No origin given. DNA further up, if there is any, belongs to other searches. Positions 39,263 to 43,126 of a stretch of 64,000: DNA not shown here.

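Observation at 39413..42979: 1188-aa orphan protein with glycine-zipper transmembrane hairpins: candidate pore-forming or membrane-inserting toxin or effector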

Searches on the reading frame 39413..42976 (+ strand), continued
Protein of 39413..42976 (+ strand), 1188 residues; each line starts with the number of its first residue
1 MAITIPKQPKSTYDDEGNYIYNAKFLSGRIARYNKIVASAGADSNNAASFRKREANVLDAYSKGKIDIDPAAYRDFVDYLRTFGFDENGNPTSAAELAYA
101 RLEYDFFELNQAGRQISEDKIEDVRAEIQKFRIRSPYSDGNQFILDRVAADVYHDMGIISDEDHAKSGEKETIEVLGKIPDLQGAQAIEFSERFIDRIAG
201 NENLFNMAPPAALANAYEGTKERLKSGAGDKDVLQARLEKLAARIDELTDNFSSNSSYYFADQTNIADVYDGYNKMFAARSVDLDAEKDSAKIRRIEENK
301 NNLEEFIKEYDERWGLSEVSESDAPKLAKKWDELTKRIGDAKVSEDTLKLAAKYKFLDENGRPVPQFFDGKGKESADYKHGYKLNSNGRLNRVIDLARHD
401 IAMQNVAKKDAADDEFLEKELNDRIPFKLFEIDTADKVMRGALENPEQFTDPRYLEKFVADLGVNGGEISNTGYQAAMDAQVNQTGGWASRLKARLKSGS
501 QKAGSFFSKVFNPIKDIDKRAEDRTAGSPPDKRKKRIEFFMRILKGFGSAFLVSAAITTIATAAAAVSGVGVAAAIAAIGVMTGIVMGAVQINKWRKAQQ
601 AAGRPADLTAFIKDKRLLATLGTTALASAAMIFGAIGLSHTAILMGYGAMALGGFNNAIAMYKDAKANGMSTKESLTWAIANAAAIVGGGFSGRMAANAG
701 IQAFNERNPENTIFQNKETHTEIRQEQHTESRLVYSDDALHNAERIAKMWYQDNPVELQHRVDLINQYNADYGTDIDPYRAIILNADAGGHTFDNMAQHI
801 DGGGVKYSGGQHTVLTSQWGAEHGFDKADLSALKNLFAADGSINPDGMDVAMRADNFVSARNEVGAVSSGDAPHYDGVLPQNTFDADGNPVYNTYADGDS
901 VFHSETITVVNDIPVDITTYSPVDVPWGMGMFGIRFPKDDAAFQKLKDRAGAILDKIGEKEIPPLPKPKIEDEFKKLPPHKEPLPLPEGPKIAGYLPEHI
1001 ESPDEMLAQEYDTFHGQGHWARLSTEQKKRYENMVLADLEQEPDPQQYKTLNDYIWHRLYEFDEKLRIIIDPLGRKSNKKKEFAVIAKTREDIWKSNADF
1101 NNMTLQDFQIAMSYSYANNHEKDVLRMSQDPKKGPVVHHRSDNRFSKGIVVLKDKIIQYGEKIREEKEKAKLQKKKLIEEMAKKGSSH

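Call 30: search_protein_representatives(protein=window:39413-42976:+)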
Query: 1188 residues. Proteins with E-value up to 0.001 (for the whole library): 169; up to 1e-10: 150; up to 1e-30: 117. The best 150 are listed.
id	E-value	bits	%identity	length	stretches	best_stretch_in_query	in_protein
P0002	0.0e+00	1419.0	63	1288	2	118-1084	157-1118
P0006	0.0e+00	1232.8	52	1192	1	26-1162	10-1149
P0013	1.1e-289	980.4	51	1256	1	26-988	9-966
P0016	1.3e-283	960.3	55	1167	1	112-972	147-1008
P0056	8.8e-252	854.9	51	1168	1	131-1007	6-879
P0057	2.6e-251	853.4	49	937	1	128-957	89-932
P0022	3.7e-231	786.6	54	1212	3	109-723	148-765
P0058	1.8e-229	781.0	45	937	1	130-956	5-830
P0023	4.9e-221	753.1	47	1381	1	150-982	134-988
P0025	7.9e-220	749.1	47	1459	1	131-991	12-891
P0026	5.9e-219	746.2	47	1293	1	130-974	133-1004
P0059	4.0e-215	733.5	45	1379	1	134-988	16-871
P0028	7.4e-211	719.4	47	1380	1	131-997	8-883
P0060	6.7e-209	712.9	47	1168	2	387-963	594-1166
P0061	4.6e-206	703.5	46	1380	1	135-999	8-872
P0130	2.3e-77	277.3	31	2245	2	110-987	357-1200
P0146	9.5e-51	189.2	29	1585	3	362-717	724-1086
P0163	1.0e-26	109.5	35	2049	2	733-868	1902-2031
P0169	5.3e-22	94.0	29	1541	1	129-741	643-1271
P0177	1.6e-16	75.9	28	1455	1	181-734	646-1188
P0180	5.3e-16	74.1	25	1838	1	217-703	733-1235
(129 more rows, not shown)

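Call 32: predict_structure(alignment_id=A1)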
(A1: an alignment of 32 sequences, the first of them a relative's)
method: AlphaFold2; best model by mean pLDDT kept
length: 1188 residues; sequences in the alignment: 32
mean_pLDDT: 70.3   pTM: 0.43
mean pLDDT of the five models: 70.3, 69.7, 65.3, 62.2, 61.8
residues with pLDDT >= 90: 242; 70-90: 406; 50-70: 286; < 50: 254
segments of 3 or more residues with pLDDT < 50: 1-11, 129-137, 527-530, 568-586, 634-638, 644-648, 719-729, 909-917, 927-1003, 1014-1022, 1074-1100, 1112-1156, 1158-1160, 1184-1188
pLDDT, mean of each block of 10 residues (from residue 1): 36 72 92 92 90 92 91 90 79 83 82 66 59 46 81 77 74 72 79 86 81 93 85 90 91 63 66 90 88 90 87 88 90 91 91 91 92 89 90 94 88 89 93 80 61 87 89 85 86 86 85 84 58 55 56 60 51 41 51 71 70 58 51 51 50 61 71 64 58 61 66 62 43 82 91 91 94 91 93 77 74 86 91 92 93 92 79 66 71 78 67 47 53 39 44 39 36 35 37 35 53 45 64 74 66 66 70 46 44 45 55 42 42 43 35 42 57 61 40
secondary structure, 60 per line:
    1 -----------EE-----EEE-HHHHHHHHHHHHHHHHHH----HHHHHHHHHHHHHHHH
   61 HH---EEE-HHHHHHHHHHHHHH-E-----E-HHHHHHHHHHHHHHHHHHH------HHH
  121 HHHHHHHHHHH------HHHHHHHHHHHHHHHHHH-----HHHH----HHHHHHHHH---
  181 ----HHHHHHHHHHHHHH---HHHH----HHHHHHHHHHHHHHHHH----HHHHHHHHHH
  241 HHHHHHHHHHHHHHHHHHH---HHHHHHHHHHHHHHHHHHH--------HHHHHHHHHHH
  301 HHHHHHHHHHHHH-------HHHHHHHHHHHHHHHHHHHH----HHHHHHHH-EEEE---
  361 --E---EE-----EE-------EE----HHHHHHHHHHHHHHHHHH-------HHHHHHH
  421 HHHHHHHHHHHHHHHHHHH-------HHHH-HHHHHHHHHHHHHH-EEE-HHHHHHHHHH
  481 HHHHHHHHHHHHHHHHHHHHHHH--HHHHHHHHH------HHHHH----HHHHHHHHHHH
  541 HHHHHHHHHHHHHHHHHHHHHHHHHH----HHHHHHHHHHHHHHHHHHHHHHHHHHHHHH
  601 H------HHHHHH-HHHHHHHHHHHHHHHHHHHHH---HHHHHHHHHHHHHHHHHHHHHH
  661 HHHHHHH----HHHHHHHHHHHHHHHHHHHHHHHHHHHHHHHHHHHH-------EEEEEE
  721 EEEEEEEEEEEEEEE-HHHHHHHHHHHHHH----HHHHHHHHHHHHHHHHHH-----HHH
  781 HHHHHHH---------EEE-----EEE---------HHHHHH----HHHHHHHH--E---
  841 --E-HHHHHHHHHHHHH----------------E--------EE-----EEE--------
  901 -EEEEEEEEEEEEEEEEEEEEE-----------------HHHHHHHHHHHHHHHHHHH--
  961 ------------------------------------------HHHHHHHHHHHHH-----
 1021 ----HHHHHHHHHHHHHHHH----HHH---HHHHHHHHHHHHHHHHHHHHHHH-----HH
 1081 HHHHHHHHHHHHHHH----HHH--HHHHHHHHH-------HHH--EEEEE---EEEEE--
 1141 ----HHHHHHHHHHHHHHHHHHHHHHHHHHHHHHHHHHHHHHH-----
elements in order (helices of 4 or more, strands of 3 or more residues): E19-21 H23-40 H45-62 E66-68 H70-83 H93-111 H118-131 H138-155 H161-164 H169-177 H185-198 H202-205 H210-226 H231-259 H263-281 H290-313 H321-340 H345-352 E354-357 H389-406 H414-439 H447-450 H452-465 E467-469 H471-503 H506-514 H521-525 H530-566 H571-601 H608-613 H615-635 H639-667 H672-707 E715-735 H737-750 H755-772 H778-787 E797-799 E805-807 H817-822 H827-834 H845-857 E890-892 E902-922 H940-958 H1003-1015 H1025-1040 H1051-1073 H1079-1095 H1105-1113 E1126-1130 E1134-1138 H1145-1183

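Call 34: fold_search(model_id=the predicted structure, library=pdb)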
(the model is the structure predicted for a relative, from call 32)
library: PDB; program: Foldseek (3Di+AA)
matches with E <= 10: 387; with E <= 0.001: 0
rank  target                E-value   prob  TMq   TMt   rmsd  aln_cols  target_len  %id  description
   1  4hb4_C                1.1e-02  0.35  0.08  0.09  32.2       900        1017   10  Crystal structure of CRM1 inhibitor Leptomycin B in complex with CRM1(537DLTVK541/GLCEQ)-Ran-RanBP1 (released 2013-01-09)
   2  6tvo_A                1.2e-02  0.57  0.10  0.11  28.2       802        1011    8  Human CRM1-RanGTP in complex with Leptomycin B (released 2020-07-08)
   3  4hay_C                1.7e-02  0.44  0.10  0.11  32.2       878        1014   11  Crystal structure of CRM1 inhibitor Leptomycin B in complex with CRM1(K548E,K579Q)-Ran-RanBP1 (released 2013-01-09)
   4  9ogn_C                2.2e-02  0.30  0.08  0.09  33.3       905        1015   10  Crystal Structure of KPT396 in complex with CRM1-Ran-RanBP1 (released 2025-11-26)
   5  5zpu_C                3.5e-02  0.30  0.09  0.10  31.3       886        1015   11  LFS829 in complex with CRM1-Ran-RanBP1 (released 2019-04-17)
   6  3m1i_C                3.8e-02  0.25  0.09  0.10  28.0       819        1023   11  Crystal structure of yeast CRM1 (Xpo1p) in complex with yeast RanBP1 (Yrb1p) and yeast RanGTP (Gsp1pGTP) (released 2010-06-02)
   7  4gpt_C                4.2e-02  0.20  0.09  0.10  33.5       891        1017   11  Crystal structure of KPT251 in complex with CRM1-Ran-RanBP1 (released 2012-09-05)
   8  4hav_C                6.4e-02  0.18  0.08  0.09  32.6       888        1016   10  Crystal structure of CRM1 inhibitor Anguinomycin A in complex with CRM1-Ran-RanBP1 (released 2013-01-09)
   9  7rdr_A                7.8e-02  0.16  0.07  0.12  25.6       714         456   10  Circular tandem repeat protein with novel repeat topology and enhanced subunit contact surfaces (released 2021-09-01)
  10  3nc0_D                1.1e-01  0.15  0.08  0.09  30.6       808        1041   10  Crystal structure of the HIV-1 Rev NES-CRM1-RanGTP nuclear export complex (crystal II) (released 2010-10-27)
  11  4hb3_C                1.3e-01  0.12  0.08  0.09  31.6       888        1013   11  Crystal structure of CRM1(T539S)-Ran-RanBP1 with weakly bound unmodeled Leptomycin B (released 2013-01-09)
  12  7t3q_A                1.8e-01  0.11  0.07  0.05  37.8       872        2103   11  IP3 and ATP bound type 3 IP3 receptor in the pre-active B state (released 2022-03-23)
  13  5dse_C                2.1e-01  0.09  0.06  0.09  34.9       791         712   11  Crystal Structure of the TTC7B/Hyccin Complex (released 2015-12-02)
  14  9m1i_D                2.6e-01  0.08  0.07  0.07  30.7       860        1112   12  Cryo-EM structure of the TBC-D-Arl2-beta-tubulin complex (released 2025-10-22)
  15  9unx                  2.7e-01  0.13  0.07  0.13  31.1       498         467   11  Cryo-EM structure of human OAT1 in complex with olmesartan and bromide ion. (released 2025-11-05)
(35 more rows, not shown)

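Call 39: find_related_loci(query=A2, collection=genome_contigs, flank=6000)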
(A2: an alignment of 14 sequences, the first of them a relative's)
Query A2 (1188 aa) in genome_contigs; peptide patterns used: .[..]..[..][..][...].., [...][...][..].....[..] (x = any residue, [..] = any of these).
129 stretches matched a pattern; 37 encode a relative of the query (tblastn E <= 1e-3); 35 distinct loci.
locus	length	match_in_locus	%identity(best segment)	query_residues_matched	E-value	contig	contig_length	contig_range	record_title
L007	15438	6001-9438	52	32-1155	0e+0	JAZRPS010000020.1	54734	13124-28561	MAG: Candidatus Enterousia sp. isolate T1900045373_YK20190063.MAGScoT_cleanbin_000025 SGB_6863_k141_2871475, whole genom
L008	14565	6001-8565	61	113-959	0e+0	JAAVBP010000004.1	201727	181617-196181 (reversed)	MAG: bacterium isolate Mgla_MAG_35-bin_11 c_000000034478, whole genome shotgun sequence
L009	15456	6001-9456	51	26-1155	0e+0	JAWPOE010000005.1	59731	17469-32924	MAG: Alphaproteobacteria bacterium isolate KA0040-166 k141_1136882, whole genome shotgun sequence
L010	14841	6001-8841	50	132-1092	0e+0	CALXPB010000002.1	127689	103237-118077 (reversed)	MAG: uncultured Alphaproteobacteria bacterium isolate BRZ_R__bin77 genome assembly, contig: BRZ_R__NODE_175_length_12768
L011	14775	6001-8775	49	26-956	0e+0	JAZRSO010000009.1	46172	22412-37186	MAG: Candidatus Enterousia sp. isolate T1900045346_YK20190036.MAGScoT_cleanbin_000031 SGB_6715_k141_1739794, whole genom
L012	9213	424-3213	49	132-1092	0e+0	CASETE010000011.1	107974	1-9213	uncultured proteobacterium isolate SI.O98.metabat-bins.90 genome assembly, contig: SI.O98.metabat-bins.90.fa_k141_226981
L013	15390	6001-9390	51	29-1155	0e+0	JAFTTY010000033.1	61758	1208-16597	MAG: Alphaproteobacteria bacterium isolate RGIG4147 Roe_deer_Colon-1__c702495, whole genome shotgun sequence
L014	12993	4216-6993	49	26-957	0e+0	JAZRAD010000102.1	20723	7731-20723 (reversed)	MAG: Candidatus Enterousia sp. isolate T1900045145_TC20190139.MAGScoT_cleanbin_000014 SGB_4937_k141_727096, whole genome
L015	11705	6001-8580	48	125-964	0e+0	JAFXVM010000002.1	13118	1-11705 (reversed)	MAG: Alphaproteobacteria bacterium isolate RGIG6783 Sheep_Rumen-3__c101747, whole genome shotgun sequence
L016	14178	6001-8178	58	115-1004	0e+0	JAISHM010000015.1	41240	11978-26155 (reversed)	MAG: Rickettsiales bacterium isolate Hm464_bin176 k119_797092, whole genome shotgun sequence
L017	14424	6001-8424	45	132-963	0e+0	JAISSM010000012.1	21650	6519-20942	MAG: Rickettsiales bacterium isolate Mcx344_bin51 k119_491170, whole genome shotgun sequence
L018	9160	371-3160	49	132-1092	0e+0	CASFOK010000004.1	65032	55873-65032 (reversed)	uncultured proteobacterium isolate SI.B28.metabat-bins.76 genome assembly, contig: SI.B28.metabat-bins.76.fa_k141_60784,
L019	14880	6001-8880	35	120-1073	7e-151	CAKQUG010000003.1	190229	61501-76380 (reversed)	MAG: uncultured Alphaproteobacteria bacterium isolate REFINED_METABAT215_TOP10_CONTIGS_1500_ASSEMBLY_K77_MERGED__Hadza_M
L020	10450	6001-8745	36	118-991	3e-149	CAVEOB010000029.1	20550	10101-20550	[Ruminococcus] gnavus isolate H07648-L1_cleanbin_000019 genome assembly, contig: Spades_H07648-L1_contig_1577, whole gen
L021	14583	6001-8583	37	127-984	3e-147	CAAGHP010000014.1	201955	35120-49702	MAG TPA_asm: Alphaproteobacteria bacterium, isolate HGM16763, WGS project CAAGHP010000000 data, contig: SRS476280_65_k11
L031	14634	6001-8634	54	132-991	0e+0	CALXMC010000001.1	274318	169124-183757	MAG: uncultured Alphaproteobacteria bacterium isolate BRZ_EE__bin33 genome assembly, contig: BRZ_EE__NODE_23_length_2743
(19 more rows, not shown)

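Call 43: search_protein_families(library=pfam, proteins=[P0163, P0130, P0180, P0169, P0146], max_evalue=0.001)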
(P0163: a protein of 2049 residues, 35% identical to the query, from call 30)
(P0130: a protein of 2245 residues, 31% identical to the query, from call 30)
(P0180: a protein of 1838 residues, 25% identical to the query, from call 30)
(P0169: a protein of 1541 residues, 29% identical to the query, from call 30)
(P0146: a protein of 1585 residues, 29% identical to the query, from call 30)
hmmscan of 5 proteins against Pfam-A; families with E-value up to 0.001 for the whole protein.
P0163 (2049 aa): 5 families
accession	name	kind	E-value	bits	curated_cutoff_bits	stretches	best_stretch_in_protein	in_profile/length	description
PF00023.36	Ank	-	1.4e-30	104.1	21.1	2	298-331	1-33/33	Ankyrin repeat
PF12796.13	Ank_2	-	3.9e-30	104.7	27.3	2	269-362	1-89/90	Ankyrin repeats (3 copies)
PF13637.12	Ank_4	-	4.3e-29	100.3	22.7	3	307-353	4-50/50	Ankyrin repeats (many copies)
PF13857.12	Ank_5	-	1.7e-19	70.1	27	1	285-338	1-54/56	Ankyrin repeats (many copies)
PF13606.12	Ank_3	-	1.3e-18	65.3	22.3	2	332-361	1-30/30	Ankyrin repeat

P0130 (2245 aa): 1 family
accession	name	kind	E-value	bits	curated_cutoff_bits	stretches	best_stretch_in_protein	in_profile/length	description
PF21635.2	Mov-10_helical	-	6.1e-06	27.3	24.8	0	1600-1623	29-52/67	Helicase MOV-10, helical domain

P0180 (1838 aa): 0 families

P0169 (1541 aa): 0 families

P0146 (1585 aa): 0 families

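Call 58: search_protein_families(library=ncbifam, proteins=[P0001, P0031, P0040, P0053], max_evalue=0.05)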
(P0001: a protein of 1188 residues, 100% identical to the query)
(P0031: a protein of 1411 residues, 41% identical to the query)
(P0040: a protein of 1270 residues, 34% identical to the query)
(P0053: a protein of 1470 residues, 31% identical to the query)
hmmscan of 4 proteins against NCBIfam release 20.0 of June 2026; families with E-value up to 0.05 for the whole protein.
P0001 (1188 aa): 1 family
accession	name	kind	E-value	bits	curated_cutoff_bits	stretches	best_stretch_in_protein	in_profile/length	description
NF045487.1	ASRP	equivalog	0.00081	18.1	300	1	216-348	143-268/593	archaea-specific SMC-related protein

P0031 (1411 aa): 0 families

P0040 (1270 aa): 0 families

P0053 (1470 aa): 0 families

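Call 59: search_protein_families(library=padloc, proteins=[P0001, P0031, P0040, P0053], max_evalue=0.05)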
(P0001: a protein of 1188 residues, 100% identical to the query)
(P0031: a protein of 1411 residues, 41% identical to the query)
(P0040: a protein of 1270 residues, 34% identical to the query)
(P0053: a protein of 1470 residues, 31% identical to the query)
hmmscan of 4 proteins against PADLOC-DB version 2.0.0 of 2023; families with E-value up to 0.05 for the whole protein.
P0001 (1188 aa): 0 families

P0031 (1411 aa): 0 families

P0040 (1270 aa): 0 families

P0053 (1470 aa): 0 families
